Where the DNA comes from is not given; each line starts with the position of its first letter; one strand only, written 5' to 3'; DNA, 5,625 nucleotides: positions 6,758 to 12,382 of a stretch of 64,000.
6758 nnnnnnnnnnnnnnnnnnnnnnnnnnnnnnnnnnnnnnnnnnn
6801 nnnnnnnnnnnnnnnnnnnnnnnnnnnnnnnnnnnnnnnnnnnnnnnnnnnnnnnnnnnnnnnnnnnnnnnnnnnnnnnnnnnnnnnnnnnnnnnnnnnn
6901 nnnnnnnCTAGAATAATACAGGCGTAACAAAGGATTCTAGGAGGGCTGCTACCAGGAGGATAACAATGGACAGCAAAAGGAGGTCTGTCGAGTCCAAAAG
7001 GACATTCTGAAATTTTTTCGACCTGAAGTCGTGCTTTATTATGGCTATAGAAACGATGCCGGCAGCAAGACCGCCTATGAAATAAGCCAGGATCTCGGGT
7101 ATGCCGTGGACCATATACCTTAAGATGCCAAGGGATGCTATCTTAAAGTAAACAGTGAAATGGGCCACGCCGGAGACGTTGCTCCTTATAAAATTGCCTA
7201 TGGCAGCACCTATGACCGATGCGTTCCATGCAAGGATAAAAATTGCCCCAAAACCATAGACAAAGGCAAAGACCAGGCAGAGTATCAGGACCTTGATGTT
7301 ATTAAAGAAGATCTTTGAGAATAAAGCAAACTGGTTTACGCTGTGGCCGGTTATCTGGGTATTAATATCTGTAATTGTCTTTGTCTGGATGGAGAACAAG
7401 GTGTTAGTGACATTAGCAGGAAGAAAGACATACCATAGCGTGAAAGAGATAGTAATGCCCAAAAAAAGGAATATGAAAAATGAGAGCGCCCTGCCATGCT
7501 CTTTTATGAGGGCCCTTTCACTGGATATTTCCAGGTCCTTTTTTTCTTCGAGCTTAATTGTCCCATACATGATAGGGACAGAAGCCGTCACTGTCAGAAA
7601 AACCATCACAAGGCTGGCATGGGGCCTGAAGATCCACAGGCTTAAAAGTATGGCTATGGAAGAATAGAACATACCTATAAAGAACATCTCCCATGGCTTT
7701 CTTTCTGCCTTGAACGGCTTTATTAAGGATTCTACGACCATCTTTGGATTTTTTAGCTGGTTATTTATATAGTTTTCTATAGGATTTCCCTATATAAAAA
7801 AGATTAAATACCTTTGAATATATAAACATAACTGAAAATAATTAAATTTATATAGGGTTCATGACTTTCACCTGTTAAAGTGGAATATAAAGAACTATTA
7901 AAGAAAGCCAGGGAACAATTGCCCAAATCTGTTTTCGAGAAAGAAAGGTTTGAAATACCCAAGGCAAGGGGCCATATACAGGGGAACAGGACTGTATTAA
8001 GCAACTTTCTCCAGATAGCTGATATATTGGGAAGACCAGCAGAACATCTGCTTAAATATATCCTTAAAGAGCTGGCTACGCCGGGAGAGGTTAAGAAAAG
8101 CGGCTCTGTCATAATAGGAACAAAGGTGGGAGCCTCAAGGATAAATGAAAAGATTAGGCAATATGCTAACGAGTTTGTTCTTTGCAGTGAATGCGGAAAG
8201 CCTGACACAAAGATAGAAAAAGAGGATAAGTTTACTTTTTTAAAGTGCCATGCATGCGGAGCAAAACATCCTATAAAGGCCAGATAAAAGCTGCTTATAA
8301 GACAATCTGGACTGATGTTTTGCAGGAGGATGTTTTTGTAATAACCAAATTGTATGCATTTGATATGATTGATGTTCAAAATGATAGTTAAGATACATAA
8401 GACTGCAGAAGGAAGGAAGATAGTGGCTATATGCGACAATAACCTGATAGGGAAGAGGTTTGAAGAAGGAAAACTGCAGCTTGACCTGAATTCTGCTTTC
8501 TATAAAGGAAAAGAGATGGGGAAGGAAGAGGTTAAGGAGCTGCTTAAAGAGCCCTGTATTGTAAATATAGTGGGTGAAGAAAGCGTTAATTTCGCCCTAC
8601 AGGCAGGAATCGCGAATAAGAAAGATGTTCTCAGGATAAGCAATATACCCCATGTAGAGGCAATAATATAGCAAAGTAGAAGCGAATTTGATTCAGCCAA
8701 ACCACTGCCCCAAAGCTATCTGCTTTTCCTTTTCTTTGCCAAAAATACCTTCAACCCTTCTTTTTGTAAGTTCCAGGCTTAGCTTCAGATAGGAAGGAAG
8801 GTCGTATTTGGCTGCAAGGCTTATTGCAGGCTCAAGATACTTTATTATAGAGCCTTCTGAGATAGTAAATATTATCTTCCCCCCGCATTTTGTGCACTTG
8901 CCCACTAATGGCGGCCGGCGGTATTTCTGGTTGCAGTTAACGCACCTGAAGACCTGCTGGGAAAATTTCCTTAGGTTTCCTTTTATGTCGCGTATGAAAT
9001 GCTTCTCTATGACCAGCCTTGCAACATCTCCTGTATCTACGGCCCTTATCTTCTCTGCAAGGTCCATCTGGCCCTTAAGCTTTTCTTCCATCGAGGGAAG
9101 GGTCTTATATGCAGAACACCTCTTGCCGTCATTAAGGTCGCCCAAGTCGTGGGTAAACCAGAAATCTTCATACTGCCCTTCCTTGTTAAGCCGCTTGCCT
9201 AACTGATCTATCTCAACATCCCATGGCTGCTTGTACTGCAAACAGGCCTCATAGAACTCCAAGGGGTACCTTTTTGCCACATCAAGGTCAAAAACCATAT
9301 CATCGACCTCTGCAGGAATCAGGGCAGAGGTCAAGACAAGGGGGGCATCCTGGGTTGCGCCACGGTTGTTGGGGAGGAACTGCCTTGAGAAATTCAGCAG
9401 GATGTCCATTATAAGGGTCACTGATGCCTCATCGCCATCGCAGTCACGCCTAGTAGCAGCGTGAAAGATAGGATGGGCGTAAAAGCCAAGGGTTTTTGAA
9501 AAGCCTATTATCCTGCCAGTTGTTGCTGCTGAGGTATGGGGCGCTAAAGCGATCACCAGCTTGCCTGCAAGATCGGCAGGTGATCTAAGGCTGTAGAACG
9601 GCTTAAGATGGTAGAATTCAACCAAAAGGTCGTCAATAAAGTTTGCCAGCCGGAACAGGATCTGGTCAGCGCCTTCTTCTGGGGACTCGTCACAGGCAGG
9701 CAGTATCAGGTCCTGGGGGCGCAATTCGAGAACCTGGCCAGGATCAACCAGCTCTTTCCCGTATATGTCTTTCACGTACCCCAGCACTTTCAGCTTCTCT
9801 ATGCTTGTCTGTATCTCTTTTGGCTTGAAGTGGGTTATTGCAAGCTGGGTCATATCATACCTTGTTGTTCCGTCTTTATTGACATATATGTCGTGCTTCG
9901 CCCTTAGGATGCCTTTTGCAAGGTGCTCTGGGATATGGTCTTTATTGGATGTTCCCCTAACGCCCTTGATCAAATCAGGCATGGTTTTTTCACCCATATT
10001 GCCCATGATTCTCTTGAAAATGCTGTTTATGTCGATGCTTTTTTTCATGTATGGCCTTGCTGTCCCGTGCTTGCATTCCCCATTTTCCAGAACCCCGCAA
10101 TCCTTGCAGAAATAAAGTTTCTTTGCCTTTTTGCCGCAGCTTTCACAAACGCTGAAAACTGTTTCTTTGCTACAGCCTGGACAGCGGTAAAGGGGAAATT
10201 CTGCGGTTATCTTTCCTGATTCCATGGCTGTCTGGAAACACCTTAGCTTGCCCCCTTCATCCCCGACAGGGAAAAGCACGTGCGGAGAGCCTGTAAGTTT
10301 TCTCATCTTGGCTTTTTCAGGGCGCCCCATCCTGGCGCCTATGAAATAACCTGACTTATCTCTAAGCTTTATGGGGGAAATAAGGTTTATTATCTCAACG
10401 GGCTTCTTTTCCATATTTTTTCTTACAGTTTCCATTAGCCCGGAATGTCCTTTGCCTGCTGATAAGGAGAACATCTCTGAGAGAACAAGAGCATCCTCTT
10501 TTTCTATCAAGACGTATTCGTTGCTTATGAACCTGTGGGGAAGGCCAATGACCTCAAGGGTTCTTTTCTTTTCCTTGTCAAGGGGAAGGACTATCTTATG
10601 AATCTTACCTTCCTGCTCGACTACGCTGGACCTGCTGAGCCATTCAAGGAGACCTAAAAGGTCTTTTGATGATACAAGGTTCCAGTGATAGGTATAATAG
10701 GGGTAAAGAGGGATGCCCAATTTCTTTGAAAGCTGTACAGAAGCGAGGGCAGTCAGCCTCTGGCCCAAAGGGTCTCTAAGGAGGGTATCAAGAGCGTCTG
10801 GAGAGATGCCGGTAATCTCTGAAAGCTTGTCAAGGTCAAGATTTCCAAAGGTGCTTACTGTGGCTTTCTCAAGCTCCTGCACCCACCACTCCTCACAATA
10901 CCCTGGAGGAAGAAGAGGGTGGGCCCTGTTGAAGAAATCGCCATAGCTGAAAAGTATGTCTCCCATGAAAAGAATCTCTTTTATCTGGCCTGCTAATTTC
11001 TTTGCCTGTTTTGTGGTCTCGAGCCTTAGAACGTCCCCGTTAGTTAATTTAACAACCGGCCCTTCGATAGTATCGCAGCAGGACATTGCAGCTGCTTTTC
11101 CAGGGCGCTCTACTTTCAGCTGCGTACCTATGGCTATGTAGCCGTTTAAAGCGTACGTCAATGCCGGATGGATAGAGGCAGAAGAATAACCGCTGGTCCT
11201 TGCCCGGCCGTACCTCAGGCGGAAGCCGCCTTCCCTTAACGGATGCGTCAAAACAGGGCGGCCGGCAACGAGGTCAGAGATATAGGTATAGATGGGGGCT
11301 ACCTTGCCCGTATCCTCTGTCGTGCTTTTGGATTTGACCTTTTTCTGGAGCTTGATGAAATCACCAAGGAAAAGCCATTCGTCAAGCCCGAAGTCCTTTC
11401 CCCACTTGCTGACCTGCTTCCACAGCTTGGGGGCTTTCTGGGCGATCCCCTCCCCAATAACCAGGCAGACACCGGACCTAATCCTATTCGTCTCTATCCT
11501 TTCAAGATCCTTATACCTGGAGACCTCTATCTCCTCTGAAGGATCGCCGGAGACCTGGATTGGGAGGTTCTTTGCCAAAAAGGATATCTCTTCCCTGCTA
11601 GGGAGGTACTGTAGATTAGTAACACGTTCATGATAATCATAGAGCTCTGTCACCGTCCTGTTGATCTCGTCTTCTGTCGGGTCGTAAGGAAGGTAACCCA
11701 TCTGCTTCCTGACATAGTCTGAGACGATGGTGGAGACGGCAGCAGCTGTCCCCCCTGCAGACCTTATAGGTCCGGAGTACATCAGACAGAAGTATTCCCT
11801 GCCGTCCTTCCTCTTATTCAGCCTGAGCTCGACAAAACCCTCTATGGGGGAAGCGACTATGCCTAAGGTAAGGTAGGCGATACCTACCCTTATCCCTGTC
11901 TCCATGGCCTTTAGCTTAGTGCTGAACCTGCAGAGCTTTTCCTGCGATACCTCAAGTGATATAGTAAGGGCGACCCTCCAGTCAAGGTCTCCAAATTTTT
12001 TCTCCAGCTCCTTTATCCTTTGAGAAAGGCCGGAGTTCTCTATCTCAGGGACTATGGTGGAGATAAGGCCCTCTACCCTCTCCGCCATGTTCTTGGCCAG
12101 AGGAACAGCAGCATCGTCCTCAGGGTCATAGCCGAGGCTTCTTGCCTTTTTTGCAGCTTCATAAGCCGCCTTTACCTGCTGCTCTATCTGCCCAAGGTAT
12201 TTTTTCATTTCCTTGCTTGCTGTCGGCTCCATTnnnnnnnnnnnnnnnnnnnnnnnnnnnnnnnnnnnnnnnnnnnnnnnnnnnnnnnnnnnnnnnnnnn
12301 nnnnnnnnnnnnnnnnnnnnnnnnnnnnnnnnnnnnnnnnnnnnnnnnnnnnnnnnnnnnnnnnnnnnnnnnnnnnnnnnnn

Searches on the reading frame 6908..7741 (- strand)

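Call 9: search_protein_families(library=pfam, proteins=[window:6908-7741:-], max_evalue=0.001)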
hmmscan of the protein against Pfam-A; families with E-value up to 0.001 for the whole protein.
window:6908-7741:- (277 aa): 1 family
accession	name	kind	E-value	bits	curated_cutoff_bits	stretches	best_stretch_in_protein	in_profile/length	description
PF01944.22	SpoIIM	-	9.7e-17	61.8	26.9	1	90-274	3-163/163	Stage II sporulation protein M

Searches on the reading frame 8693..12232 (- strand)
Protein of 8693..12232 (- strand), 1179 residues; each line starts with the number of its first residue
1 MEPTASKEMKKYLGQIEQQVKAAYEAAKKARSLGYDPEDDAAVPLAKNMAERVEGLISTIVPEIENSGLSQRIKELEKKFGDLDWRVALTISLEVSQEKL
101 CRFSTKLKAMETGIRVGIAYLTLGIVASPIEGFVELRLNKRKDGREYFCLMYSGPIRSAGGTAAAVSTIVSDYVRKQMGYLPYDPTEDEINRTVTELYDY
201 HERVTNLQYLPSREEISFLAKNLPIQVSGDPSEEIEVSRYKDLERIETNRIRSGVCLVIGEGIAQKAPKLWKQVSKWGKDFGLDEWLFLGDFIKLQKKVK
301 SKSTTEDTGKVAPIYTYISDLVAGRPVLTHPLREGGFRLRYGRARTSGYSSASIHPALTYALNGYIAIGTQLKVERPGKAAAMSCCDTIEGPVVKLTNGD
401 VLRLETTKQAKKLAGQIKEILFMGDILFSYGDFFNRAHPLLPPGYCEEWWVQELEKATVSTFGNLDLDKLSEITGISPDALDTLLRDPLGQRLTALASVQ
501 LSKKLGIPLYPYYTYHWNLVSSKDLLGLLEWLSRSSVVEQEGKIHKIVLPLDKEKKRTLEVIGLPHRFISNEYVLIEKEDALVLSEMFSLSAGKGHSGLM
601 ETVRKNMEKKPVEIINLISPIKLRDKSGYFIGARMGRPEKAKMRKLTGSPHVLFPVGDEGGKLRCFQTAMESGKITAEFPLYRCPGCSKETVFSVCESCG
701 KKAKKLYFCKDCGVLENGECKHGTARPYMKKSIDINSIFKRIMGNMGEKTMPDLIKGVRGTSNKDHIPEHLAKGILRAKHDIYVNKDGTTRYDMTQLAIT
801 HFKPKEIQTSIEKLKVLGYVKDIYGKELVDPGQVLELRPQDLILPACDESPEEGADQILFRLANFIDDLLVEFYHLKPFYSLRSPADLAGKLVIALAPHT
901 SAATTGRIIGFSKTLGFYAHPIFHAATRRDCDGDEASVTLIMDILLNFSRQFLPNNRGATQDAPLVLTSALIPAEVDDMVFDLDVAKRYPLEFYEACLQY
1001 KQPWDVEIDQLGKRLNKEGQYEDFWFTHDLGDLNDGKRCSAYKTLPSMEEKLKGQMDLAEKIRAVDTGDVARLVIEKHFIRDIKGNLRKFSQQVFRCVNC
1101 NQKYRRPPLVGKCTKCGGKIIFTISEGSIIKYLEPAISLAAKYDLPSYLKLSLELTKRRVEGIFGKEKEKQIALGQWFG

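Call 9: search_protein_families(library=pfam, proteins=[window:8693-12232:-], max_evalue=0.001)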
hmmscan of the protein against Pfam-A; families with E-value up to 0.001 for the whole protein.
window:8693-12232:- (1179 aa): 3 families
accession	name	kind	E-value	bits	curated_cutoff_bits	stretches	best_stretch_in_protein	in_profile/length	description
PF24844.1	PolC_DP2_central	-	2.8e-118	395.5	24.3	1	307-714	4-368/372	DNA polymerase II large subunit DP2, central domain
PF24846.1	PolC_DP2_cat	-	2.2e-114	381.9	24.3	1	752-1051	5-299/299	DNA polymerase II large subunit DP2, catalytic domain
PF03833.19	PolC_DP2_N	-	3.1e-83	279.5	24.3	1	11-294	1-270/271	DNA polymerase II large subunit DP2, N-terminal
